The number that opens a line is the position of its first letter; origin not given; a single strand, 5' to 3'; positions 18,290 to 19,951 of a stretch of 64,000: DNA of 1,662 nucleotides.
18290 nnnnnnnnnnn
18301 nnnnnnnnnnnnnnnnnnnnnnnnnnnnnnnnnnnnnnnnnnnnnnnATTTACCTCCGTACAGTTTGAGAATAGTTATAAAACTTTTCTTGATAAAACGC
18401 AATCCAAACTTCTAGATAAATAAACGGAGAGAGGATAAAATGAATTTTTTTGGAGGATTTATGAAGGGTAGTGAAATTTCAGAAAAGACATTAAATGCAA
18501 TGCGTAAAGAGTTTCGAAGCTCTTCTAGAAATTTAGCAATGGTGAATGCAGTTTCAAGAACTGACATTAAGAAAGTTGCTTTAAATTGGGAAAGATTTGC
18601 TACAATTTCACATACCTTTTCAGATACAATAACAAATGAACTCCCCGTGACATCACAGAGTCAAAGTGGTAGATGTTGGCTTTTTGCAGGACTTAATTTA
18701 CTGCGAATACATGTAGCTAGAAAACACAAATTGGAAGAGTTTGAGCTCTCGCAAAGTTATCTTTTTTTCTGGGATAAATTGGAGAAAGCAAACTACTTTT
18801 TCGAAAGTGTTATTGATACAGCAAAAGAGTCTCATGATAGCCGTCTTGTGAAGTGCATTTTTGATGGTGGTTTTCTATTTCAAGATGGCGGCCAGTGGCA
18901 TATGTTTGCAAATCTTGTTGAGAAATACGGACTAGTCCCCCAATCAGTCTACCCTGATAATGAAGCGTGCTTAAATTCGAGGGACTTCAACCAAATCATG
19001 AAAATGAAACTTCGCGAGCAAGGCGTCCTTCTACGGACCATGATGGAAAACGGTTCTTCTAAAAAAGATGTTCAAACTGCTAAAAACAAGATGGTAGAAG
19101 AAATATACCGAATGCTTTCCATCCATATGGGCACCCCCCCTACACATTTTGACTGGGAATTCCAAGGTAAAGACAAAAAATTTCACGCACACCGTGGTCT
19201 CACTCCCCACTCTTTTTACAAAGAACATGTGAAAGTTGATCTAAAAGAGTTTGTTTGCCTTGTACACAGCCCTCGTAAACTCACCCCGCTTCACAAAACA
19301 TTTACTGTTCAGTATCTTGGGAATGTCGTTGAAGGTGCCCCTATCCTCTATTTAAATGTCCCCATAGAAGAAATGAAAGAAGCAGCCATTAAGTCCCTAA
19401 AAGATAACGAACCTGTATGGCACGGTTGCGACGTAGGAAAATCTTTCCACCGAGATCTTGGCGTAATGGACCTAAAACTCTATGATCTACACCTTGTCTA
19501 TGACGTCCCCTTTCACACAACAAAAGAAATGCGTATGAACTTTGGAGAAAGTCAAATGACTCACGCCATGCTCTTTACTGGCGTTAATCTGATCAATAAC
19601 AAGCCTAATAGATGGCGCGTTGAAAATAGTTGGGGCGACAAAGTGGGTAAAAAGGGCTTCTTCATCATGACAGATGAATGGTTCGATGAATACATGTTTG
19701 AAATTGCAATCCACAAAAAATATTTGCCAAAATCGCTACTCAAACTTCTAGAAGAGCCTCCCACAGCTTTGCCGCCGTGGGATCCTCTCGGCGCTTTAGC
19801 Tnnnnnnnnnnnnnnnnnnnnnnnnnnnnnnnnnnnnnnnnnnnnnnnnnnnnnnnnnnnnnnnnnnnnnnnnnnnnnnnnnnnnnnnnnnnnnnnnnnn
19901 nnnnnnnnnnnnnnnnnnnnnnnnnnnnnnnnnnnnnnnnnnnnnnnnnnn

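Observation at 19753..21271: Tandem duplication whose pseudogene flanks are ~95% identical while the embedded small membrane-protein gene has diverged strongly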

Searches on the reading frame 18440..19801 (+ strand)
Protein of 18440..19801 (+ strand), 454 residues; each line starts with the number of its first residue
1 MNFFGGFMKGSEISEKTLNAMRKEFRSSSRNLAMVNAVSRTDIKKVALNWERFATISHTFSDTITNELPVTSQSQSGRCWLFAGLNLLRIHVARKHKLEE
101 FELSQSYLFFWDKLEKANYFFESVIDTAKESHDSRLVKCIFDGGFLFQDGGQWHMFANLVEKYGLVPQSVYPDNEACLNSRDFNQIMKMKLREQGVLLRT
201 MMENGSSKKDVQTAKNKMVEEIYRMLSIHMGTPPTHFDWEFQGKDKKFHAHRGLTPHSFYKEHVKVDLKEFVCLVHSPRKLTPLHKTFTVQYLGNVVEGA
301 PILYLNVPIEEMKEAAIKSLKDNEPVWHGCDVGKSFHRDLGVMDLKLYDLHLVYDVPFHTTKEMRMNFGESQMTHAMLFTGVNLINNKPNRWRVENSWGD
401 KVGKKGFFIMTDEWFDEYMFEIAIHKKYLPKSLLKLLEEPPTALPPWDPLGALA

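Call 7: search_protein_families(library=pfam, proteins=[window:18440-19801:+], max_evalue=0.1)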
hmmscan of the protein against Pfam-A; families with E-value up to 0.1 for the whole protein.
window:18440-19801:+ (454 aa): 2 families
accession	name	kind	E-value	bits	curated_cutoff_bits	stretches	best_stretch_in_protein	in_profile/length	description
PF03051.21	Peptidase_C1_2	-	2.9e-172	573.8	22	1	12-451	1-438/438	Peptidase C1-like family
PF00112.29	Peptidase_C1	-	2.2e-07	31.7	20.7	1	368-413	161-205/220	Papain family cysteine protease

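Call 10: find_related_loci(query=window:18440-19801:+, collection=genome_contigs, flank=6000)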
Query window:18440-19801:+ (454 aa) in genome_contigs; peptide patterns used: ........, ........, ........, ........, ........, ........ (x = any residue, [..] = any of these).
599 stretches matched a pattern (row limit reached: there are more); 584 encode a relative of the query (tblastn E <= 1e-3); the best 80 are kept; 80 distinct loci.
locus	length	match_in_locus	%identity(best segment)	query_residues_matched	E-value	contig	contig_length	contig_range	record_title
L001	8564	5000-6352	75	1-451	0e+0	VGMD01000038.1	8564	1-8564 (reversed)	MAG: Chlamydiae bacterium isolate K_DeepCast_35m_m1_012 K_DeepCast_35m_m1_012_Ga0194129_10013104, whole genome shotgun s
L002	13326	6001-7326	76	13-454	0e+0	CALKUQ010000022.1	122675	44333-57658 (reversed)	MAG TPA_asm: uncultured Chlamydiae bacterium isolate SRR6231164_bin.38_CONCOCT_v1.1_MAG genome assembly, contig: ERZ6503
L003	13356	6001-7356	71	3-454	0e+0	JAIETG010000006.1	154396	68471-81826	MAG: Rhabdochlamydiaceae bacterium isolate time.spades.CONCOCT.1kb_023 c_000000000018, whole genome shotgun sequence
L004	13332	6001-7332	59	5-454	0e+0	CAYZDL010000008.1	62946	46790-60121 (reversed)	MAG TPA_asm: uncultured bacterium isolate SRP286056_co1_9 genome assembly, contig: NODE_430_length_62946_cov_6.106693, w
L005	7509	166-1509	57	5-454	3e-175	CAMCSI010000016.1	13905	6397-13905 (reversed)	MAG: Chlamydia trachomatis isolate LH-05nov19-21 genome assembly, contig: LH-05nov19-C10192, whole genome shotgun sequen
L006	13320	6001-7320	50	13-454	3e-151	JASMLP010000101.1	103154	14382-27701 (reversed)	MAG: Planctomycetota bacterium isolate Arabian9_MAG_43 c_000000615890, whole genome shotgun sequence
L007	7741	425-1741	46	13-454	2e-142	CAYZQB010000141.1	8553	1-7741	MAG TPA_asm: uncultured Planctomycetia bacterium isolate SRP178699_co2_485 genome assembly, contig: NODE_8874_length_855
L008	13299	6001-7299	50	13-454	1e-141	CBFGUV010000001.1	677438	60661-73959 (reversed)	MAG TPA_asm: uncultured Fimbriimonadaceae bacterium isolate SRR17295757_binner23_Refined_50 genome assembly, contig: ERZ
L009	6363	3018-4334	47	17-454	2e-141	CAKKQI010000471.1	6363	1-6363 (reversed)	Candidatus Brocadiaceae bacterium isolate Hainich-H41-bin252-1 genome assembly, contig: H41-bin252_1_Hain_H41_02um_R2_12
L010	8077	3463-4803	47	7-454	8e-141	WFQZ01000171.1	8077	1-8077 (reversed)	MAG: Thermoflexales bacterium isolate S014_19 k151_227541, whole genome shotgun sequence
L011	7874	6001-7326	46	11-454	3e-140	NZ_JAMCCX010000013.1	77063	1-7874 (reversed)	Alicyclobacillus sp. SP_1 NODE_16_length_77063_cov_180.027641, whole genome shotgun sequence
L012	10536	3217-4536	46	13-454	2e-139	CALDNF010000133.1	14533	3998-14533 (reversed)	MAG TPA_asm: uncultured Faecalibacterium sp. isolate SRR1747024_bin.74_CONCOCT_v1.1_MAG genome assembly, contig: ERZ8082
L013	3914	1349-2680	44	9-454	2e-142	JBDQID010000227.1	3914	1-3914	MAG: Chlamydiales bacterium isolate SFB_27D_18OOND_coas_77 k141_886137_length_3914_cov_32.0000, whole genome shotgun seq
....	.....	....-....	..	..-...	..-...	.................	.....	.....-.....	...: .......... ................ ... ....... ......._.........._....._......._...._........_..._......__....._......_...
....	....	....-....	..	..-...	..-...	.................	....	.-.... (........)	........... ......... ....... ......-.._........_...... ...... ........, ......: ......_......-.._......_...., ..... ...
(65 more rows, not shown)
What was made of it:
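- Tried and rejected: GTDB genomes give at best 76% pepC identity (call 10).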

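Call 19: list_cluster_members(proteins=[P0001, P0002, window:18440-19801:+])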
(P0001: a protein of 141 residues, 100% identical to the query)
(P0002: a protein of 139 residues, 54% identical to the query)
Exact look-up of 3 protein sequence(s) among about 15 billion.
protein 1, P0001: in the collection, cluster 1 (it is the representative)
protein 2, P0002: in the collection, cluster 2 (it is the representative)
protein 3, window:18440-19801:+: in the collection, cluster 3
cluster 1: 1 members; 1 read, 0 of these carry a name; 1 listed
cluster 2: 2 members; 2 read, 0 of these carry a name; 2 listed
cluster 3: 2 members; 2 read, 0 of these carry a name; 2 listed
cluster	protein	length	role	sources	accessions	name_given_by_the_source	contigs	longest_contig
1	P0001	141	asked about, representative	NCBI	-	-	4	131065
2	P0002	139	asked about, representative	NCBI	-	-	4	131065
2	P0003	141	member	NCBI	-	-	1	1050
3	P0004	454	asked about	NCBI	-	-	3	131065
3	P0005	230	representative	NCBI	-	-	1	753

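Call 43: find_related_loci(query=window:18440-19801:+, collection=metagenome_contigs, flank=4000)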
Query window:18440-19801:+ (454 aa) in metagenome_contigs; peptide patterns used: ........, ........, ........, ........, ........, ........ (x = any residue, [..] = any of these).
600 stretches matched a pattern (row limit reached: there are more); 583 encode a relative of the query (tblastn E <= 1e-3); the best 80 are kept; 80 distinct loci.
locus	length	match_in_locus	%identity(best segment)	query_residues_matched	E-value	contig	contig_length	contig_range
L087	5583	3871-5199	57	6-450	0e+0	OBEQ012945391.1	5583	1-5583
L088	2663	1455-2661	73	3-404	5e-159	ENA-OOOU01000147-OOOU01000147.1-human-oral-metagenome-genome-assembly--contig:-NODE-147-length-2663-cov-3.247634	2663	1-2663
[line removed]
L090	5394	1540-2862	47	12-454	3e-144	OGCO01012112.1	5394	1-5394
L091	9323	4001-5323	47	12-454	4e-143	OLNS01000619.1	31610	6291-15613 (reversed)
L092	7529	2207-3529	47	12-454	2e-142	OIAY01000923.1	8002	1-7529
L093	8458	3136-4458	47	12-454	3e-142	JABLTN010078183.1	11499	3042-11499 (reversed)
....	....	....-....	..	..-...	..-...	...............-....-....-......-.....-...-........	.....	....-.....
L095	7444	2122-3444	47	12-454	3e-142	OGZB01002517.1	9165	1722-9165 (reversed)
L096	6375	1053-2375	46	12-454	8e-142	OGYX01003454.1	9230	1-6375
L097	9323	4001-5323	47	12-454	4e-142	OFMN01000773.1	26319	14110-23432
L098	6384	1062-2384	47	12-454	4e-142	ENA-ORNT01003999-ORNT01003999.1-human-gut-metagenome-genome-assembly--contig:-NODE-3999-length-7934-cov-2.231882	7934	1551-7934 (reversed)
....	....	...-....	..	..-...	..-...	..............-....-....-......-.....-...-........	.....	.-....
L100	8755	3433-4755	46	12-454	2e-141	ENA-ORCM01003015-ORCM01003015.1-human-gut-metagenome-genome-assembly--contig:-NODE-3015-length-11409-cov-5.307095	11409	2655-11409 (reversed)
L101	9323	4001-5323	46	12-454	1e-141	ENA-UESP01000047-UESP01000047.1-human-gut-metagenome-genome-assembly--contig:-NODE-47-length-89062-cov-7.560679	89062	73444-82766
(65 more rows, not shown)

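Call 55: search_protein_families(library=pfam, proteins=[L001:3234-4874:-, L004:3564-5837:-], max_evalue=0.05)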
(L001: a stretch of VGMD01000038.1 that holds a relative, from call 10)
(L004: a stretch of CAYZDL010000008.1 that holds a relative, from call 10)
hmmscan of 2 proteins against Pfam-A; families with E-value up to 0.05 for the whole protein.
L001:3234-4874:- (547 aa): 9 families
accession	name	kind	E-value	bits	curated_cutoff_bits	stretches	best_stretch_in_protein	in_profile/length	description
PF11559.13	ADIP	-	2.7e-05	24.7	34.3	0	120-173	56-109/151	Afadin- and alpha -actinin-Binding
PF14662.11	KASH_CCD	-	0.00048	20.6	43.3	1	200-314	59-174/191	Coiled-coil region of CCDC155 or KASH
PF11932.13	DUF3450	-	0.00048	19.9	32.6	0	196-275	11-90/241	Protein of unknown function (DUF3450)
PF24319.2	DUF7491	-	0.0014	19.3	30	1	197-273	10-86/90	Coiled-coil region of unknown function (DUF7491)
PF10805.13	DUF2730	-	0.0014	19.1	24.9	0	253-304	36-87/102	Protein of unknown function (DUF2730)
PF00524.23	PPV_E1_N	-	0.0026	18.6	22.5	1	249-297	52-101/121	E1 Protein, N terminal domain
PF16888.10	YwqH-like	-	0.02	15.6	33.7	0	134-171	7-44/123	YwqH-like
PF06248.19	Zw10_N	-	0.045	14.8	26.3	0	188-235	22-74/93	Centromere/kinetochore Zw10 N-terminal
PF15905.10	HMMR_N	-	0.049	13.5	30.1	1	200-274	219-293/330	Hyaluronan mediated motility receptor N-terminal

L004:3564-5837:- (758 aa): 5 families
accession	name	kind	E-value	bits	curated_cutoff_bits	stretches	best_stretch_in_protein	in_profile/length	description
PF09787.14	Golgin_A5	-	0.0038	17.3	31.7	1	342-445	54-157/305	Golgin subfamily A member 5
PF24481.2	CT398_CC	-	0.0044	17.3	27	0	131-164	35-68/180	CT398-like coiled coil hairpin domain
PF15294.11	Leu_zip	-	0.0063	16.5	28.2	1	329-453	113-231/275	Leucine zipper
PF20667.3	Sec10_N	-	0.0064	17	27.4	1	349-425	17-93/118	Exocyst complex component Sec10, N-terminal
PF05859.17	Mis12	-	0.049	13.8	25.7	0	345-428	136-202/231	Mis12 protein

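Call 56: search_protein_families(library=ncbifam, proteins=[L001:3234-4874:-, L004:3564-5837:-], max_evalue=0.05)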
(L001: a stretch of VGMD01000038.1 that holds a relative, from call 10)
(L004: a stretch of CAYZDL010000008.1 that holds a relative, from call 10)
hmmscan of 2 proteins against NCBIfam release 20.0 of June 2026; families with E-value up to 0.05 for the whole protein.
L001:3234-4874:- (547 aa): 10 families
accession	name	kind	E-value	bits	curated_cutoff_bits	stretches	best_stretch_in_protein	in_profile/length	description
TIGR04523.1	Mplasa_alph_rch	subfamily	3.3e-08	31.9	270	1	136-289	411-563/745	helix-rich protein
TIGR02168.1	SMC_prok_B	equivalog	4.6e-05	21.4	567.35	1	129-301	671-840/1181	chromosome segregation protein SMC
TIGR02169.1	SMC_prok_A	equivalog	0.00045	18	729.4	1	143-294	791-939/1165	chromosome segregation protein SMC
NF047515.1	SpiroCoCo_C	equivalog_domain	0.0012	18.1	125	1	150-298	41-184/313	SpiroCoCo family coiled-coil protein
NF045487.1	ASRP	equivalog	0.0026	16.4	300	0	139-303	326-469/593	archaea-specific SMC-related protein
NF002572.0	PRK02224.1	equivalog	0.0068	14.7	1087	1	123-274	206-352/888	DNA double-strand break repair ATPase Rad50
NF033168.1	lipo_LIC10766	hypoth_equivalog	0.0083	16.2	150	1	188-244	51-106/142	lipoprotein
NF006543.0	PRK09039.1-2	equivalog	0.013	15.3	305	1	122-287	46-175/350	peptidoglycan -binding protein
TIGR04211.1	SH3_and_anchor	equivalog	0.013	15.1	65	0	123-170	111-158/198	TIGR04211 family SH3 domain-containing protein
TIGR03007.1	pepcterm_ChnLen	equivalog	0.021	13.1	278.85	0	136-236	260-359/498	XrtA system polysaccharide chain length determinant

L004:3564-5837:- (758 aa): 7 families
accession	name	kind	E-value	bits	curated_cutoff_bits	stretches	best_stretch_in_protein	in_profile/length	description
TIGR02168.1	SMC_prok_B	equivalog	6.8e-05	20.8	567.35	1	229-453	180-391/1181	chromosome segregation protein SMC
NF045487.1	ASRP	equivalog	0.00017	20.4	300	1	343-453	332-441/593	archaea-specific SMC-related protein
TIGR02169.1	SMC_prok_A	equivalog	0.0011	16.7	729.4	1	255-449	712-898/1165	chromosome segregation protein SMC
NF033885.1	conj_TraP_IncI1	equivalog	0.0027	17.5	135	1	348-430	74-157/217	conjugal transfer protein TraP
NF033950.0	Cas12c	equivalog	0.0098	13.5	250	1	219-457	306-540/1246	type V CRISPR-associated protein Cas12c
TIGR04211.1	SH3_and_anchor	equivalog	0.015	14.9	65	0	346-446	63-158/198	TIGR04211 family SH3 domain-containing protein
NF041034.1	Rad50_Sulf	equivalog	0.021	12.7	1000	0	190-440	303-555/872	DNA double-strand break repair ATPase Rad50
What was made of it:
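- On Inc (inclusion membrane) proteins: No Pfam or NCBIfam hit for A or B. The long relatives give only sub-threshold coiled-coil matches (calls 7, 55, 56).
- Closest known: Chlamydial inclusion membrane. Different: No hit to IncA or any other Pfam or NCBIfam model (calls 7, 56).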
